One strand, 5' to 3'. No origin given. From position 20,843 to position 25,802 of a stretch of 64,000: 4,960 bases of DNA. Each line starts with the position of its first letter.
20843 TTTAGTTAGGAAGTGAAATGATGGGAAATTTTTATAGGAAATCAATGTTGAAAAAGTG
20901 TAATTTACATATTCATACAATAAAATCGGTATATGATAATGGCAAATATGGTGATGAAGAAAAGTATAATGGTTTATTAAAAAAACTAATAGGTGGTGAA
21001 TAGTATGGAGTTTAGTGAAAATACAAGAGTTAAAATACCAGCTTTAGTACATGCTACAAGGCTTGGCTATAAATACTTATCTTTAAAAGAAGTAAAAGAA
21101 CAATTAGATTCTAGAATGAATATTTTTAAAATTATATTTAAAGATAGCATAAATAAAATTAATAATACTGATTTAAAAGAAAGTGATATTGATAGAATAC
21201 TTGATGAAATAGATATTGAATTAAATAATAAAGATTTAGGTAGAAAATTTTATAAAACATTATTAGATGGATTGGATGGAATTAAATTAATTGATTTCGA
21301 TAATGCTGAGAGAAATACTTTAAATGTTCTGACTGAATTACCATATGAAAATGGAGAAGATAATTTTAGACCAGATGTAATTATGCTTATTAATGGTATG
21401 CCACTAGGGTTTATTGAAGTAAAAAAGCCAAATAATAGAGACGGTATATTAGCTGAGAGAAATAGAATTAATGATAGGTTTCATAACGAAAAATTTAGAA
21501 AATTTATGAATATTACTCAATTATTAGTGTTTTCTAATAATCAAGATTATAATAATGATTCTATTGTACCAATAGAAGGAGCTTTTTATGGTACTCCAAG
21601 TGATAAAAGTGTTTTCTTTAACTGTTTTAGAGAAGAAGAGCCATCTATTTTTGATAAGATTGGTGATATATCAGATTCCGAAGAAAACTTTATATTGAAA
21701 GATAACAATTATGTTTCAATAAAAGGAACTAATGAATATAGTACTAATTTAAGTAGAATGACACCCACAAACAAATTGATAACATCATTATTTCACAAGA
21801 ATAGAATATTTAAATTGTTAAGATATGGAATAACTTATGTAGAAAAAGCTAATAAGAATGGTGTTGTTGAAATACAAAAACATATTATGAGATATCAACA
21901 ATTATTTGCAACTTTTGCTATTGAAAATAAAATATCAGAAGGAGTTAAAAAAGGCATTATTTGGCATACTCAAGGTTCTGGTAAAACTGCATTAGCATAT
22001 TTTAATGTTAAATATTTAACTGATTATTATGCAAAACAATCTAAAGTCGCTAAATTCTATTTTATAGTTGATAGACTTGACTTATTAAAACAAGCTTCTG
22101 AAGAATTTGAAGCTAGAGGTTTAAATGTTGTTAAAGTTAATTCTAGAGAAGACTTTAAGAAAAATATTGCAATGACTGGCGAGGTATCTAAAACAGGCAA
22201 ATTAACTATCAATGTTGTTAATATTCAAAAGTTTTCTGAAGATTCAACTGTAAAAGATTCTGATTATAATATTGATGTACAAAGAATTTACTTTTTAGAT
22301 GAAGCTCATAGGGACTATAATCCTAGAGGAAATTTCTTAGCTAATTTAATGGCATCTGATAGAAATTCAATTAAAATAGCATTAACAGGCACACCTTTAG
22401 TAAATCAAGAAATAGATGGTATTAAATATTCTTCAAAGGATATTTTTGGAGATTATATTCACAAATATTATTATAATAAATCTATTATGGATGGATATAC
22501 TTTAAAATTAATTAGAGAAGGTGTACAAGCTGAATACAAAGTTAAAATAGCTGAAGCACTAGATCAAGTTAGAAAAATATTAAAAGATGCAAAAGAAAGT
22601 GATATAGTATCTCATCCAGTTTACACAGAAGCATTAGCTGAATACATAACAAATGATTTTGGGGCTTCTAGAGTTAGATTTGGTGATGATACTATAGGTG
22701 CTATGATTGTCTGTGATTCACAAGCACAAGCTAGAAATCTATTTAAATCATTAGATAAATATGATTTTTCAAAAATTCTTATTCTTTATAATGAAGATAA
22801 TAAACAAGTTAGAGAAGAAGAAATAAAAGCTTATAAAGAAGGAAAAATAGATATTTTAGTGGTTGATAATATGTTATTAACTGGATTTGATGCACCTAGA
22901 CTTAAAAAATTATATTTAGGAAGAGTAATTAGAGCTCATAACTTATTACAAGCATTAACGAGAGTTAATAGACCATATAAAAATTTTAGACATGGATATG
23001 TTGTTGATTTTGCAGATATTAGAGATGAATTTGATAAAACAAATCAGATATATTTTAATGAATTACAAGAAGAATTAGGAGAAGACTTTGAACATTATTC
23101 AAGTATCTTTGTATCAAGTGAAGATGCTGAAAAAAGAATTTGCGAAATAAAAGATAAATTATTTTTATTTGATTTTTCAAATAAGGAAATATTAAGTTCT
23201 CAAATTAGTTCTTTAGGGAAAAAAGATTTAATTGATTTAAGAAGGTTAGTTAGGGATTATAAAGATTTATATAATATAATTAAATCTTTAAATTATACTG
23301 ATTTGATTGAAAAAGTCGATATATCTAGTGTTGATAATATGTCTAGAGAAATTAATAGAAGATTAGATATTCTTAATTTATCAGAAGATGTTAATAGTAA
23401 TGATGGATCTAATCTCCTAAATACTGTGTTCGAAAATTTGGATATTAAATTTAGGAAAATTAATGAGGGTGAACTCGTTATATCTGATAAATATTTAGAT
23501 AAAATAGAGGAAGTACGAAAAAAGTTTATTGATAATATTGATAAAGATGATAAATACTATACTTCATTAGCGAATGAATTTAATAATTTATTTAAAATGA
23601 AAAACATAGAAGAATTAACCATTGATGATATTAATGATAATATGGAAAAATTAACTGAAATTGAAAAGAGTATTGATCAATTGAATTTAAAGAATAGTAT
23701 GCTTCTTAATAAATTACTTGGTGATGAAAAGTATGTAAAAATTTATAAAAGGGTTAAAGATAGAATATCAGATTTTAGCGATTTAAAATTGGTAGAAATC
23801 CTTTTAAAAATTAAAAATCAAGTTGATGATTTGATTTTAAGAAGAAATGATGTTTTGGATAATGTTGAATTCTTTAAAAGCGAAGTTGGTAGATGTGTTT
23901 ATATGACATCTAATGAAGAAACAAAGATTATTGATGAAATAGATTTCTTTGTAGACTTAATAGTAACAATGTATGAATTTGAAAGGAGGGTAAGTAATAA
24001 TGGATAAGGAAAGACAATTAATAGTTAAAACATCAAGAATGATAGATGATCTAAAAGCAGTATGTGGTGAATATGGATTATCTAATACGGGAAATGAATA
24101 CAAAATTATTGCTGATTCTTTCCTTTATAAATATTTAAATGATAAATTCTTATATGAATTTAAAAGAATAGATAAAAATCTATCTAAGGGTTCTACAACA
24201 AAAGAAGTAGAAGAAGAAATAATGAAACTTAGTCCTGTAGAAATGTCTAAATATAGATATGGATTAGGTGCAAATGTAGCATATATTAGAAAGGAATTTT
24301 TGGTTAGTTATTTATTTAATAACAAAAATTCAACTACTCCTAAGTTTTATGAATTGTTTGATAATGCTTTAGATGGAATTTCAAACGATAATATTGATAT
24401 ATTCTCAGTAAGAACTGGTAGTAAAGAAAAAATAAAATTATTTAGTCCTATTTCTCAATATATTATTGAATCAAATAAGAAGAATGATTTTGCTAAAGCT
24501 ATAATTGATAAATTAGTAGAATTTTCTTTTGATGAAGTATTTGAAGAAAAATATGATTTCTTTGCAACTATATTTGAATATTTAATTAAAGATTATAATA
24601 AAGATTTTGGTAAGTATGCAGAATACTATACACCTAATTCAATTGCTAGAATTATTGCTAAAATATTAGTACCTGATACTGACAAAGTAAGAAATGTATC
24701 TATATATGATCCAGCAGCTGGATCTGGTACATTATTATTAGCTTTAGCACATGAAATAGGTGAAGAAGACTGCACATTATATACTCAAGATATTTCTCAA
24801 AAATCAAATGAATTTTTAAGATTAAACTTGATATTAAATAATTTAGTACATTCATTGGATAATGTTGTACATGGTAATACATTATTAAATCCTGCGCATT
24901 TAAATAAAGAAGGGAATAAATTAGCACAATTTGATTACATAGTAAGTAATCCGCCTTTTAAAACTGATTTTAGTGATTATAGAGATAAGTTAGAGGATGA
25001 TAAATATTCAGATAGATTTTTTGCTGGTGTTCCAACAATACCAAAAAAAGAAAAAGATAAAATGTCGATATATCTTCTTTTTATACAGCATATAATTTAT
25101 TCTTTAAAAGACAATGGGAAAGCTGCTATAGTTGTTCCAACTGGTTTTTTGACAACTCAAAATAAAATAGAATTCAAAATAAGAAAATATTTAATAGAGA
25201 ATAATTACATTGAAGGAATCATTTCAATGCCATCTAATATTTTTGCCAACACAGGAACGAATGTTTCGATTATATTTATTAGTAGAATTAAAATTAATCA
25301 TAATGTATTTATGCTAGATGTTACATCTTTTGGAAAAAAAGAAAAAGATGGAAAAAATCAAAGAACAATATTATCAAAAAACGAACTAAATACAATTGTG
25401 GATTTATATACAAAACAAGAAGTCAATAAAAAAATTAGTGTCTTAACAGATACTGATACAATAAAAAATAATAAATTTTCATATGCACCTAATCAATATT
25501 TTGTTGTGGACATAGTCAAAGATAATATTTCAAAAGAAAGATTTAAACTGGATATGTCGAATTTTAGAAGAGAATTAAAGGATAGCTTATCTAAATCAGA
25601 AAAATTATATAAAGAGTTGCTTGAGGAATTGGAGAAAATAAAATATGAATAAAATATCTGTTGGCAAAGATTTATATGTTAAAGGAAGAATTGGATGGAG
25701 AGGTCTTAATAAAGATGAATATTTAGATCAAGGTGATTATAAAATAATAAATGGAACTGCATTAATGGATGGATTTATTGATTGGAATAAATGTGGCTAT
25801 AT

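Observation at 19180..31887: Cell-wall amidase gene split by a serine-recombinase element with a near-perfect palindromic attP core; precise excision would restore the ORF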

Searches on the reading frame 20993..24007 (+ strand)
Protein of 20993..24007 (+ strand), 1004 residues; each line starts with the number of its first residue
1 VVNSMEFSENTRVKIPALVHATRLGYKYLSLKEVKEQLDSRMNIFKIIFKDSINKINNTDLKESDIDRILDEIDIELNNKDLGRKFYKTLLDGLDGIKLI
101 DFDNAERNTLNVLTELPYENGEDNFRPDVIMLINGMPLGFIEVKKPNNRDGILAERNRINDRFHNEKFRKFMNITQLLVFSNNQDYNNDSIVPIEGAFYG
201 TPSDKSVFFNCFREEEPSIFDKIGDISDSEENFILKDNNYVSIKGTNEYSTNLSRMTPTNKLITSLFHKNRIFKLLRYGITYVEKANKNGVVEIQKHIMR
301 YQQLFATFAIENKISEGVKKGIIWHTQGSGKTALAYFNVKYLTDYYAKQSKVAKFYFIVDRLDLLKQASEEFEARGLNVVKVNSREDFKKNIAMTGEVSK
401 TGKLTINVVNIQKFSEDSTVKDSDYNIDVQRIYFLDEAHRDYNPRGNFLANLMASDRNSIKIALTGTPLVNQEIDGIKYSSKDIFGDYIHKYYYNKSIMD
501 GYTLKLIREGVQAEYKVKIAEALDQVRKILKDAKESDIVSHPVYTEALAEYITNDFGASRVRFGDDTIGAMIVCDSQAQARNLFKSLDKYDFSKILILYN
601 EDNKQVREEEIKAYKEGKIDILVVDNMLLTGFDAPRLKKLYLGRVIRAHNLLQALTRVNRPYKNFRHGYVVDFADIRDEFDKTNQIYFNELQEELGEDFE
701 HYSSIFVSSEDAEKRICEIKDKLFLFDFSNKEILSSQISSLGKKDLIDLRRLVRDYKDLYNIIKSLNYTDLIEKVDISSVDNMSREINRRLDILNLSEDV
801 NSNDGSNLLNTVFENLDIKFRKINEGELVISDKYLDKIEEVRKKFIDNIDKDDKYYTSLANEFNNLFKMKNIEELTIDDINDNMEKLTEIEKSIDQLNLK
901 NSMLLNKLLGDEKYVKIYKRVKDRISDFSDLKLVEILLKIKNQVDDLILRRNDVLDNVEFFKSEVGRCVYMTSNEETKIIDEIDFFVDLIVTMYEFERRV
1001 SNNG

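Call 7: search_protein_families(library=pfam, proteins=[window:20993-24007:+])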
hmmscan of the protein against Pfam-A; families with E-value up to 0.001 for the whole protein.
window:20993-24007:+ (1004 aa): 5 families
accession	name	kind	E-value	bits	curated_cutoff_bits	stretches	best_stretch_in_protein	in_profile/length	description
PF18766.7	SWI2_SNF2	-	2.7e-39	135.5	26.7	1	302-535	1-217/221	SWI2/SNF2 ATPase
PF04313.20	HSDR_N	-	7.5e-24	85.1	25.1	1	7-186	2-187/198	Type I restriction enzyme R protein N terminus (HSDR_N)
PF04851.21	ResIII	-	1.9e-22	80.3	22.5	1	298-468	3-162/164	Type III restriction enzyme, res subunit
PF22679.2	T1R_D3-like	-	2.8e-17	64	27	1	601-674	84-157/158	Type I restriction enzyme subunit R domain 3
PF00176.29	SNF2-rel_dom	-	8.5e-05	22.2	24.9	1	318-475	17-170/290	SNF2-related domain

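Call 9: search_protein_families(library=padloc, proteins=[window:20993-24007:+])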
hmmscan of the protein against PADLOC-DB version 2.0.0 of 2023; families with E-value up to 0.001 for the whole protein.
window:20993-24007:+ (1004 aa): 6 families
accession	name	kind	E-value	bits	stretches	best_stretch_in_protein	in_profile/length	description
PDLC03041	REase_I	-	1.6e-37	127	2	96-524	118-535/1099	Type I restriction enzyme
PDLC03048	REase_I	-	7.5e-37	124.9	3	298-589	240-529/976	Type I restriction enzyme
PDLC03040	REase_I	-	1.4e-34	117.2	3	600-690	607-696/1029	Type I restriction enzyme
PDLC03044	REase_I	-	5.9e-34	115.2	3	260-526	221-478/1034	Type I restriction enzyme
PDLC03045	REase_I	-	5.8e-21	72.2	2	298-556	257-511/995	Type I restriction enzyme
PDLC03046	REase_I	-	3.4e-19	66.3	3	598-692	651-750/1025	Type I restriction enzyme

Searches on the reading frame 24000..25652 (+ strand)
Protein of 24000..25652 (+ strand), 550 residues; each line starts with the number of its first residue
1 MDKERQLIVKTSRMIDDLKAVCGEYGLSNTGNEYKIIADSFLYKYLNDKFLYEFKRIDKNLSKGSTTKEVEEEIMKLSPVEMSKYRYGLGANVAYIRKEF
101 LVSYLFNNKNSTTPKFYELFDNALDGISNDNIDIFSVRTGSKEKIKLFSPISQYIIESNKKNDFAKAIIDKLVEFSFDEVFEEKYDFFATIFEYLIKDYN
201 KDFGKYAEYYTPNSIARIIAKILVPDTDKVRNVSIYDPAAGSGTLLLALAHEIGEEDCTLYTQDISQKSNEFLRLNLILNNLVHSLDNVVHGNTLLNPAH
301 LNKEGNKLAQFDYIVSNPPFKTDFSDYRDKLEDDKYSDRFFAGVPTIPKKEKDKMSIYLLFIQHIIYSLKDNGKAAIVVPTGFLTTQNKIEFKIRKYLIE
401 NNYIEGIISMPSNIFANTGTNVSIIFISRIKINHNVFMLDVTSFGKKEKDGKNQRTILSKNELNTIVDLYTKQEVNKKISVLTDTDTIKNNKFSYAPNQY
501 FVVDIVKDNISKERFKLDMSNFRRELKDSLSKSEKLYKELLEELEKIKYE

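Call 7: search_protein_families(library=pfam, proteins=[window:24000-25652:+])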
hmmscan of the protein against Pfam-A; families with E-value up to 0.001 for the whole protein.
window:24000-25652:+ (550 aa): 3 families
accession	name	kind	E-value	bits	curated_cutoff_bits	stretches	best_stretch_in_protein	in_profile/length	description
PF02384.22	N6_Mtase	-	1.3e-64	218.9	20.4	1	184-502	2-304/311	N-6 DNA Methylase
PF07669.17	Eco57I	-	5e-12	46.7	25.3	1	264-415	7-171/171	Eco57I restriction-modification methylase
PF05175.20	MTS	-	2.1e-05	24.7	23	1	221-324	21-112/170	Methyltransferase small domain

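Call 9: search_protein_families(library=padloc, proteins=[window:24000-25652:+])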
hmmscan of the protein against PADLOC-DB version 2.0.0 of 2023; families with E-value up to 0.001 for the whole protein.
window:24000-25652:+ (550 aa): 30 families (the best 25 are shown)
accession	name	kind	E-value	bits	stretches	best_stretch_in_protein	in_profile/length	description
PDLC03033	MTase_I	-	6e-208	690.2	1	6-550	5-541/541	Type I methyltransferase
PDLC03027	MTase_I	-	8.1e-56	188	1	177-500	127-436/810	Type I methyltransferase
PDLC03022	MTase_I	-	2.7e-53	179.5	1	33-496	25-469/857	Type I methyltransferase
PDLC03021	MTase_I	-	7e-42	141.9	1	160-547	120-474/491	Type I methyltransferase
PDLC03031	MTase_I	-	4.2e-38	129.1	1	181-497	158-480/834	Type I methyltransferase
PDLC03032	MTase_I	-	3.3e-37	126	1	182-480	134-418/1001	Type I methyltransferase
PDLC03029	MTase_I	-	7.4e-35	118.5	1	188-541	157-518/661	Type I methyltransferase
PDLC03035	MTase_I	-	2.7e-32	110.1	1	162-473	128-434/653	Type I methyltransferase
PDLC03026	MTase_I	-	9.2e-30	102.2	1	180-546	115-465/487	Type I methyltransferase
PDLC04134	mad2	-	1.3e-29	101.4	1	146-472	219-486/492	mads_2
PDLC03020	MTase_I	-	2e-29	100.9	1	182-416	159-392/410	Type I methyltransferase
PDLC03240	MTase_II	-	7.5e-25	85.7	1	33-546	27-509/511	Type II methyltransferase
PDLC03039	MTase_I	-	1.1e-24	84.6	1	188-504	149-452/708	Type I methyltransferase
PDLC03028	MTase_I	-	6e-24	82.2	1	162-504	852-1193/1236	Type I methyltransferase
PDLC03038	MTase_I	-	6.8e-24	81.8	1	186-427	149-378/896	Type I methyltransferase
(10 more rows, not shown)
